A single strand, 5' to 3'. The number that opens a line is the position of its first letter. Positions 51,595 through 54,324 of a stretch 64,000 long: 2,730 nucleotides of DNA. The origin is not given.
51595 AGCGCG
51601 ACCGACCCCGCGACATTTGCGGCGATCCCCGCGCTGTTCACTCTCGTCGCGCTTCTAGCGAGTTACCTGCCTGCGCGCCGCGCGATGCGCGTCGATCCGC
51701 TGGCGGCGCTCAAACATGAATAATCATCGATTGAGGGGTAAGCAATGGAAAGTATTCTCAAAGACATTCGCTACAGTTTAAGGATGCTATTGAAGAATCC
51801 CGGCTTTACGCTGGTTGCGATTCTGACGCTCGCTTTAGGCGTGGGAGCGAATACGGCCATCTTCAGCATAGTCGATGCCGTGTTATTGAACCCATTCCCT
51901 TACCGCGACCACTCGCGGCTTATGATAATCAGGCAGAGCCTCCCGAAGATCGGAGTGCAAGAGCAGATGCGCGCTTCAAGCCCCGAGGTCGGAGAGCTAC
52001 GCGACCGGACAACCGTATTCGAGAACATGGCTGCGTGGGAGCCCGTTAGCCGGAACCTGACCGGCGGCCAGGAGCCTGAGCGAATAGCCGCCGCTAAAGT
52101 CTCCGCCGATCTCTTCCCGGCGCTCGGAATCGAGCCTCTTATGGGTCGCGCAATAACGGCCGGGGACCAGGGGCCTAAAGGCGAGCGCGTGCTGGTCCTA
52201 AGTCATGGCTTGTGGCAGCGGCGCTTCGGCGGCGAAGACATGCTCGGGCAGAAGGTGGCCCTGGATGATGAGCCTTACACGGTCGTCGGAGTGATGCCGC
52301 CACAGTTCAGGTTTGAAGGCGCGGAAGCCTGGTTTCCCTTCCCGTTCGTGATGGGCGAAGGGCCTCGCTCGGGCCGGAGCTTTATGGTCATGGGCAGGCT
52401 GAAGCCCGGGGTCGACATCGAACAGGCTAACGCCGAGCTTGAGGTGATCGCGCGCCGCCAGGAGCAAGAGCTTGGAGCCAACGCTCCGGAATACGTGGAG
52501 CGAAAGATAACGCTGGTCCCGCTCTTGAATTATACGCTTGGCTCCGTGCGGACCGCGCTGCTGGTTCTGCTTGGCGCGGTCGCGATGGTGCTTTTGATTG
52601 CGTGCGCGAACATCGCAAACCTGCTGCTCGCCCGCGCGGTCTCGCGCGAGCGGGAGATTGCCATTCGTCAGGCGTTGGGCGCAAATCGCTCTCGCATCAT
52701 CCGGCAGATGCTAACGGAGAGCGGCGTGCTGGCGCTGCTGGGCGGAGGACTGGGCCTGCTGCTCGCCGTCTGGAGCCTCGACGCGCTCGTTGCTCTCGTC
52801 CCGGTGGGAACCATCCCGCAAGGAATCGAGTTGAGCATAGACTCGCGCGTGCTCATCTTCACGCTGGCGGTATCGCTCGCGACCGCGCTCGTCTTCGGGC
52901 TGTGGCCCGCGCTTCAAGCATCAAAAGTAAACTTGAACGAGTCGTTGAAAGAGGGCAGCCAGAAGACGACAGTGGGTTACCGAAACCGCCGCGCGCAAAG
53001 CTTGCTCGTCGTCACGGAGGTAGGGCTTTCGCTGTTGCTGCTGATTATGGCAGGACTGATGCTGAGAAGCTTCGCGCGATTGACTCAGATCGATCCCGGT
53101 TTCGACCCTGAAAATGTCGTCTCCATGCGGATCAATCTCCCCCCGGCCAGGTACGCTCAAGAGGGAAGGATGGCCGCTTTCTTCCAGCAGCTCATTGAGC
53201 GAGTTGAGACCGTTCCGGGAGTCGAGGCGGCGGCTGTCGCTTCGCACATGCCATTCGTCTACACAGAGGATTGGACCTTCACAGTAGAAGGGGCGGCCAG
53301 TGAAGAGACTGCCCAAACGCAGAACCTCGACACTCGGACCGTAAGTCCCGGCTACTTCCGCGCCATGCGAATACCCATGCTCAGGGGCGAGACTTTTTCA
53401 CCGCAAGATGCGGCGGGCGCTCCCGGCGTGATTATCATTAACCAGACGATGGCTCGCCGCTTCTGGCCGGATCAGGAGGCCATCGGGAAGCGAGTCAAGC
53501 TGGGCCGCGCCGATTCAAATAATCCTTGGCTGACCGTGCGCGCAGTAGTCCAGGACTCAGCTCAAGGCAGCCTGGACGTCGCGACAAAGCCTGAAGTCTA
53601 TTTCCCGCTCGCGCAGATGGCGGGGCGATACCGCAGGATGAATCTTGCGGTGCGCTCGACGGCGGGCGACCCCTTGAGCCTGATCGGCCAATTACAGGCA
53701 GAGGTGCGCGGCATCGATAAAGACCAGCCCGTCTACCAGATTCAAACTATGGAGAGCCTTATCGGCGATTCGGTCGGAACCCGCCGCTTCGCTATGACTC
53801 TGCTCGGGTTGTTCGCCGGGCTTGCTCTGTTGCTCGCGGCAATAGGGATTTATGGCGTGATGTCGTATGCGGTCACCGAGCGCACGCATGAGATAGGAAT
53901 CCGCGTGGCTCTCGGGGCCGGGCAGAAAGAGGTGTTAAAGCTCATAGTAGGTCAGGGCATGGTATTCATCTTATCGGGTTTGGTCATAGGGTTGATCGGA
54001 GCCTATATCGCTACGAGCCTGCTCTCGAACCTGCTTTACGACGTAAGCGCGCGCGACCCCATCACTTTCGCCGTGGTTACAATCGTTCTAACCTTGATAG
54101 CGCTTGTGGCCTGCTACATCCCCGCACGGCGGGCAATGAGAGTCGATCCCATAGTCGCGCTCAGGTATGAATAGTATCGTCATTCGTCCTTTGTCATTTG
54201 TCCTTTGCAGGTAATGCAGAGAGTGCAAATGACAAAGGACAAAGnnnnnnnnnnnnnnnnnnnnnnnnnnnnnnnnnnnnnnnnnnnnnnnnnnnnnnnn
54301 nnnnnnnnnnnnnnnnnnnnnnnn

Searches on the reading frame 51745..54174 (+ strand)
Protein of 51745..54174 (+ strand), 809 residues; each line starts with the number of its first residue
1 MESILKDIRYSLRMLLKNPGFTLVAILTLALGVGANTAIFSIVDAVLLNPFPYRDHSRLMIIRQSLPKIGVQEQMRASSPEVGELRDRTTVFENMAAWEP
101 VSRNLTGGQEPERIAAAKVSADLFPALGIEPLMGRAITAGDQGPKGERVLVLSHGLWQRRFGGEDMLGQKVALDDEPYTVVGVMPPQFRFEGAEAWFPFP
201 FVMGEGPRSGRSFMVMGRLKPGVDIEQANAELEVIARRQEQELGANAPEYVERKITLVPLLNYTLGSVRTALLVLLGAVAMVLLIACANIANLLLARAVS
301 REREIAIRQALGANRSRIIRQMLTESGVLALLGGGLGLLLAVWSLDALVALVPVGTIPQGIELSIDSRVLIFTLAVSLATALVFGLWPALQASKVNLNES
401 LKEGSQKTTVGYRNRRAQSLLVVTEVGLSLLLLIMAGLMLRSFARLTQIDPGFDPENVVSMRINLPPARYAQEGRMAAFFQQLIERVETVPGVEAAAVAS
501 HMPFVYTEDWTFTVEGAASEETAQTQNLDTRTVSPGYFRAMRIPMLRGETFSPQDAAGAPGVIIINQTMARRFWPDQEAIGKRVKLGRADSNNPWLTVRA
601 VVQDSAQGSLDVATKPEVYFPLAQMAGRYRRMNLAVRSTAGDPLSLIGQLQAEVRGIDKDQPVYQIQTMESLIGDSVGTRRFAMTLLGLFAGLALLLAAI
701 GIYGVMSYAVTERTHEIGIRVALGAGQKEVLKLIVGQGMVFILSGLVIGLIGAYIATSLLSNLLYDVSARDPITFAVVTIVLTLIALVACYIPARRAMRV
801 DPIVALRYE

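Call 11: search_protein_families(library=ncbifam, proteins=[window:51745-54174:+])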
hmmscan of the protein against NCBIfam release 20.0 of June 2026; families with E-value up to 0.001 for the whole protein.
window:51745-54174:+ (809 aa): 9 families
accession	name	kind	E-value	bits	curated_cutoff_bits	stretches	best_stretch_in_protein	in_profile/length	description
TIGR03434.1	ADOP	subfamily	6.6e-296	983.7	622.3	1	5-809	2-803/803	ADOP family duplicated permease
NF007826.0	PRK10535.1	equivalog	2.2e-38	131.9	966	2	530-807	369-646/648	macrolide ABC transporter ATP-binding protein/permease MacB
TIGR02212.1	lolCE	equivalog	1e-08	34.6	362.45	0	686-809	268-411/411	lipoprotein-releasing ABC transporter permease subunit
NF038008.1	ABC_perm_DarB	equivalog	4.3e-08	31.6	700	1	270-506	271-493/777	darobactin export ABC transporter permease subunit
NF008076.0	PRK10814.1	exception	1.6e-07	30.7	473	1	681-809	261-399/399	lipoprotein-releasing ABC transporter permease subunit LolC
NF041854.1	ABC_perm_YbbP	equivalog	2.1e-07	29.3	999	1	655-807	215-369/806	putative ABC transporter permease subunit YbbP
NF038347.1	FtsX_Gpos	exception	2.5e-05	23.8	225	0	274-388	170-286/296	permease-like cell division protein FtsX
TIGR02213.1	lolE_release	exception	0.00017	20.6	540.35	1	278-370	272-358/411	lipoprotein-releasing ABC transporter permease subunit LolE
NF008357.0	PRK11146.1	exception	0.0002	20.3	439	0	278-369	275-360/414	lipoprotein-releasing ABC transporter permease subunit LolE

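Call 68: find_homologous_proteins(query=window:51745-54174:+, max_evalue=1e-200)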
Query window:51745-54174:+ (809 aa): 1749 proteins with E <= 1e-200 among 8000 candidates; the best 120 are listed.
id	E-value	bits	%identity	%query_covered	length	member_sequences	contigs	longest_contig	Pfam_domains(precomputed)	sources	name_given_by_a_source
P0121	0.0e+0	1671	95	100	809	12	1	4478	PF02687.28,PF12704.15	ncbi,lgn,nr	ncbi:MAG TPA: ABC transporter permease [Blastocatellia bacterium]|nr:ABC transporter permease [Blast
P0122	0.0e+0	1580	90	98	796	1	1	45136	PF02687.28,PF12704.15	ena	-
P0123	0.0e+0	1536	87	99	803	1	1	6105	PF02687.28,PF12704.15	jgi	-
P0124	0.0e+0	1530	86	99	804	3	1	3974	PF02687.28,PF12704.15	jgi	jgi:predicted permease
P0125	0.0e+0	1515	85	100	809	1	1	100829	PF02687.28,PF12704.15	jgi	jgi:putative ABC transport system permease protein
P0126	0.0e+0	1487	83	100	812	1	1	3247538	PF02687.28,PF12704.15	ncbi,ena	-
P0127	0.0e+0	1467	82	100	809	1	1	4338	PF02687.28,PF12704.15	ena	-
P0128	0.0e+0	1456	82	100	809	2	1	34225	PF02687.28,PF12704.15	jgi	jgi:putative ABC transport system permease protein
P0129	0.0e+0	1144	63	100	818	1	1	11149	PF02687.28,PF12704.15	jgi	jgi:putative ABC transport system permease protein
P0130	0.0e+0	1139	65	100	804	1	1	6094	PF02687.28,PF12704.15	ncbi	-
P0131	0.0e+0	1138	63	100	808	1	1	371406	PF02687.28,PF12704.15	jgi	jgi:putative ABC transport system permease protein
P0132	0.0e+0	1126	63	100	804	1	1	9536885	PF02687.28,PF12704.15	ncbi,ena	-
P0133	0.0e+0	1126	64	100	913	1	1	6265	PF02687.28,PF12704.15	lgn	-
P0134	0.0e+0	1122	63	100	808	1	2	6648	PF02687.28,PF12704.15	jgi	jgi:putative ABC transport system permease protein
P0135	0.0e+0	1120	63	100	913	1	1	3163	PF02687.28,PF12704.15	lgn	-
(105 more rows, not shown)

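Call 69: find_encoding_contigs(protein=P0121, flank=2500, max_places=2)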
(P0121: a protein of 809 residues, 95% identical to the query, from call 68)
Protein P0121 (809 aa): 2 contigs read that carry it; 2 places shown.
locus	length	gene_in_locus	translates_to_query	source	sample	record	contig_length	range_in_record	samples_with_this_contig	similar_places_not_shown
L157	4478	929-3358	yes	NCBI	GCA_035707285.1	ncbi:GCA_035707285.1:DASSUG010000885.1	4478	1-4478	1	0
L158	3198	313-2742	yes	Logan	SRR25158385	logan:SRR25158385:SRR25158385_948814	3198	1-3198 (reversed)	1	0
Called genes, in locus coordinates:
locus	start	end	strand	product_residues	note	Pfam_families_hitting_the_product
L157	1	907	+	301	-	PF12704:MacB_PCD, PF02687:FtsX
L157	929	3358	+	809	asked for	PF12704:MacB_PCD, PF02687:FtsX, PF12704:MacB_PCD, PF02687:FtsX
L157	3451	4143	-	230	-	PF13545:HTH_Crp_2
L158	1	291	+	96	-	?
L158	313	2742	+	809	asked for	PF12704:MacB_PCD, PF02687:FtsX, PF12704:MacB_PCD, PF02687:FtsX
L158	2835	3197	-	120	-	?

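Call 70: find_encoding_contigs(protein=P0122, flank=2500, max_places=2)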
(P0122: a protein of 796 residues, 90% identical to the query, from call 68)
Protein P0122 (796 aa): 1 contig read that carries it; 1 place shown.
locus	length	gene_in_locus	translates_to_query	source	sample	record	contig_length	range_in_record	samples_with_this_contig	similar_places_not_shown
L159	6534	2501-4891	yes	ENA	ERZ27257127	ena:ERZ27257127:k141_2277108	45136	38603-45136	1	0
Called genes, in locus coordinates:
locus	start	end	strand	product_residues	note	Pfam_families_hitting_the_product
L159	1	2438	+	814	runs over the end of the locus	PF12704:MacB_PCD, PF02687:FtsX, PF12704:MacB_PCD, PF02687:FtsX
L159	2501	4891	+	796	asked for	PF12704:MacB_PCD, PF02687:FtsX, PF12704:MacB_PCD, PF02687:FtsX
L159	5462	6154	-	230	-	PF13545:HTH_Crp_2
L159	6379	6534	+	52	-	?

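Call 71: find_encoding_contigs(protein=P0126, flank=2500, max_places=2)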
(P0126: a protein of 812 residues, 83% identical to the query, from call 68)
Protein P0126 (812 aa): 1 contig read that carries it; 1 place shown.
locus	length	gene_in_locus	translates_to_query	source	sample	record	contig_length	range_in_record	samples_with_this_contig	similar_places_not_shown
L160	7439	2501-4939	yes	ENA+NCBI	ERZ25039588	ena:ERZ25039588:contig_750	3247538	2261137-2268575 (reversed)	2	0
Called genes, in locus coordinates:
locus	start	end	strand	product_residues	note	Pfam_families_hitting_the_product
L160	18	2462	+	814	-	PF12704:MacB_PCD, PF02687:FtsX, PF12704:MacB_PCD, PF02687:FtsX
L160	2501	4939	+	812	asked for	PF12704:MacB_PCD, PF02687:FtsX, PF12704:MacB_PCD, PF02687:FtsX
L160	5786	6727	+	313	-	PF00561:Abhydrolase_1 (weak), PF08386:Abhydrolase_4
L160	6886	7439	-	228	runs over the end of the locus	PF00005:ABC_tran, PF02463:SMC_N (faint), PF13304:AAA_21 (faint)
